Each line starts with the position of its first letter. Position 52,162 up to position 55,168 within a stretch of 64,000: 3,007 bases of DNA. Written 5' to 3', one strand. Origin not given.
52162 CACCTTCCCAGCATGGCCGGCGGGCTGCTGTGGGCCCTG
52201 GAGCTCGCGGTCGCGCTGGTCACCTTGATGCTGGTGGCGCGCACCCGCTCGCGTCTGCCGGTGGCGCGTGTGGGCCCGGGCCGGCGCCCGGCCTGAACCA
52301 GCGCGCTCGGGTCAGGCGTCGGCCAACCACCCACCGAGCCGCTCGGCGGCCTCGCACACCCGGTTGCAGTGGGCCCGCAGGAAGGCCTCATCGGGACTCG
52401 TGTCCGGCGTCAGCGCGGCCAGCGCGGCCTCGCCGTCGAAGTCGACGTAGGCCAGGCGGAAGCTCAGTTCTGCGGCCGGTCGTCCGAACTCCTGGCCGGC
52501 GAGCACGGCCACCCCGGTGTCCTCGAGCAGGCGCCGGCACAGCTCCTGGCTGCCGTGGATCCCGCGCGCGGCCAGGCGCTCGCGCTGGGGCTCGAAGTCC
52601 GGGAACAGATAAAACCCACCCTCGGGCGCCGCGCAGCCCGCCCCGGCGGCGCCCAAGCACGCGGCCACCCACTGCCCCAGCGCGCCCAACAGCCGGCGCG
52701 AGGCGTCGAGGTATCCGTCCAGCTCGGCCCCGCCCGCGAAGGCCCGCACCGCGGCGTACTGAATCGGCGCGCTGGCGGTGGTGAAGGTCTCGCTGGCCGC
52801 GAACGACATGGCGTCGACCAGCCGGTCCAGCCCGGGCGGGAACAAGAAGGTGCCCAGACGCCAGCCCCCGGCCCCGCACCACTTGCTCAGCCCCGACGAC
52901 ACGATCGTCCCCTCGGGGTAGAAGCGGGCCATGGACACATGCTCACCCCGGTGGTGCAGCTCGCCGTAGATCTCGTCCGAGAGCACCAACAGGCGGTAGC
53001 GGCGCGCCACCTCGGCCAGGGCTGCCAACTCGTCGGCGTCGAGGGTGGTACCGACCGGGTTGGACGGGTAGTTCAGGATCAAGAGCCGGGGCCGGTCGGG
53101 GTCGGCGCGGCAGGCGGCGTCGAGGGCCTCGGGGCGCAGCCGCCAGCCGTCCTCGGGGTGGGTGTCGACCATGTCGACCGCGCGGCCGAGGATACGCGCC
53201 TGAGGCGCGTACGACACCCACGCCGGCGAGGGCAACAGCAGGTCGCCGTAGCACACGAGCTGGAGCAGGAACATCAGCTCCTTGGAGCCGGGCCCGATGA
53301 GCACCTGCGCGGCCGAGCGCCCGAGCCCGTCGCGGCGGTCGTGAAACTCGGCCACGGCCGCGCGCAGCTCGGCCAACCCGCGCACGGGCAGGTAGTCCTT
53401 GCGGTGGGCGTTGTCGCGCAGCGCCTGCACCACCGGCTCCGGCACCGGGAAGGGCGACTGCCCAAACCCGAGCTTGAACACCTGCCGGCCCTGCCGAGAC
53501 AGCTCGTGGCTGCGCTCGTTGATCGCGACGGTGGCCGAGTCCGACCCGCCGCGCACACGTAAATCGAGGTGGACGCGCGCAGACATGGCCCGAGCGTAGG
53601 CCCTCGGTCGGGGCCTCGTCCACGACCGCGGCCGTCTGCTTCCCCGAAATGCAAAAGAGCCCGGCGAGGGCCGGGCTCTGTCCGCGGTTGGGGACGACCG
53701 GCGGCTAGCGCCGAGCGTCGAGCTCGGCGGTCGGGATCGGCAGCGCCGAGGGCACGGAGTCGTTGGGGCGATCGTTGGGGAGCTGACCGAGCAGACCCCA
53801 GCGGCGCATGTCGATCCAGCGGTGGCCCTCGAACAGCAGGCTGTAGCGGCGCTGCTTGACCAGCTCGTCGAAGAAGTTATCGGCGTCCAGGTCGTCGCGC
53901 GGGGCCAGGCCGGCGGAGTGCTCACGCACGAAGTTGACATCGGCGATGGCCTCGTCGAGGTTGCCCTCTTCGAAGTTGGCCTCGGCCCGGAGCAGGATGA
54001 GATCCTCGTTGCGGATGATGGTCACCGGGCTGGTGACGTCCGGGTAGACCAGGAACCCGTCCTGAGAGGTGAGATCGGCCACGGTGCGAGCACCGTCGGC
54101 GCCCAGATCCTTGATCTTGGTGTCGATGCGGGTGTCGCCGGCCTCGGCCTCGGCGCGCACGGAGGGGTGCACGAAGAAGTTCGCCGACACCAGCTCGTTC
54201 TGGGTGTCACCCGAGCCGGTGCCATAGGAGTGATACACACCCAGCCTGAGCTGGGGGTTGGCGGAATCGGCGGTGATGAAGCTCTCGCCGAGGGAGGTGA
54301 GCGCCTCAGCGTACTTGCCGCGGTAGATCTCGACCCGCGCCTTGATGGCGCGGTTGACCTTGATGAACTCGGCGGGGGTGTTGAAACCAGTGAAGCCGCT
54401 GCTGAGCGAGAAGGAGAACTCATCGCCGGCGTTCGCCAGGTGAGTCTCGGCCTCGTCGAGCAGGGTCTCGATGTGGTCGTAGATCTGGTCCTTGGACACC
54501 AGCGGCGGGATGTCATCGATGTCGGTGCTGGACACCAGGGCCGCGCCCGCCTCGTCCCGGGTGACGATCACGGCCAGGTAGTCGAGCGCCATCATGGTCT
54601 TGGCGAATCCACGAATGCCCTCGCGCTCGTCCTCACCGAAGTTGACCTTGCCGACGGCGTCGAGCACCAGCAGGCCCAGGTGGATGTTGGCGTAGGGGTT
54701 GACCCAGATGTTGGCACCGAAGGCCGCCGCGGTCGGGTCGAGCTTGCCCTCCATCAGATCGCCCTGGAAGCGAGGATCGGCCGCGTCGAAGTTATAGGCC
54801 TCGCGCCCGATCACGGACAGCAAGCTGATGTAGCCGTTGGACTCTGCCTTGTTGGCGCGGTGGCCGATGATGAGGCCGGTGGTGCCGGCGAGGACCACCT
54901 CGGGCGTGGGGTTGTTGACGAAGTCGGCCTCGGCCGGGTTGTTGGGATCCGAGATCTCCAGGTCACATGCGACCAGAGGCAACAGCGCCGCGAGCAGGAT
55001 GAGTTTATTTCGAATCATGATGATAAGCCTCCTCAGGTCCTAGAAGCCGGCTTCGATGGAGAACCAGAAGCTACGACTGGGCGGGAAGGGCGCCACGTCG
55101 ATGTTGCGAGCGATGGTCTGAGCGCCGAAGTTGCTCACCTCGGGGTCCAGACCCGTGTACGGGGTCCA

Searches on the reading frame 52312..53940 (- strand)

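Call 13: search_protein_families(library=pfam, proteins=[window:52312-53940:-], max_evalue=0.01)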
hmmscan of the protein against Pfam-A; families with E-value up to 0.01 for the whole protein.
window:52312-53940:- (542 aa): 1 family
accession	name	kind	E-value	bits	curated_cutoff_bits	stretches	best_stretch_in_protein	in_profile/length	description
PF00155.27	Aminotran_1_2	-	5.7e-50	171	19.7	1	153-497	2-345/361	Aminotransferase class I and II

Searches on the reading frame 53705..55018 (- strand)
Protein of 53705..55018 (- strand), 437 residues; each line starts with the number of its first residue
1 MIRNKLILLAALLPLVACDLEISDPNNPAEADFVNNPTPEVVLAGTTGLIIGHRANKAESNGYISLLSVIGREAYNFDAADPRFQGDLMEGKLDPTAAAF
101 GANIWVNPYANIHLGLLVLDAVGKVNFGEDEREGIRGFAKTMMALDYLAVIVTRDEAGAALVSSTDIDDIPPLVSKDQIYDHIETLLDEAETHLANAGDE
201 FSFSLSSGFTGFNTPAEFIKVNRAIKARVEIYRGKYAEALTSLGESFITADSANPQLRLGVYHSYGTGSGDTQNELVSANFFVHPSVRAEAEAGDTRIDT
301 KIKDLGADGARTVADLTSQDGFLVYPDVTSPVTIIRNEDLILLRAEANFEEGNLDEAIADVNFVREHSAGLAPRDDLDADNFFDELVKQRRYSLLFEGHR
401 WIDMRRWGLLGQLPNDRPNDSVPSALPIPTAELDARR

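Call 13: search_protein_families(library=pfam, proteins=[window:53705-55018:-], max_evalue=0.01)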
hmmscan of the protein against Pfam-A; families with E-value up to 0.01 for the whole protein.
window:53705-55018:- (437 aa): 1 family
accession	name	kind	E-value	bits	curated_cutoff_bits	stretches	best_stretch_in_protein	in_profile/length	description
PF07980.17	SusD_RagB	-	2e-14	54.4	23.1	1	330-411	154-238/297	SusD family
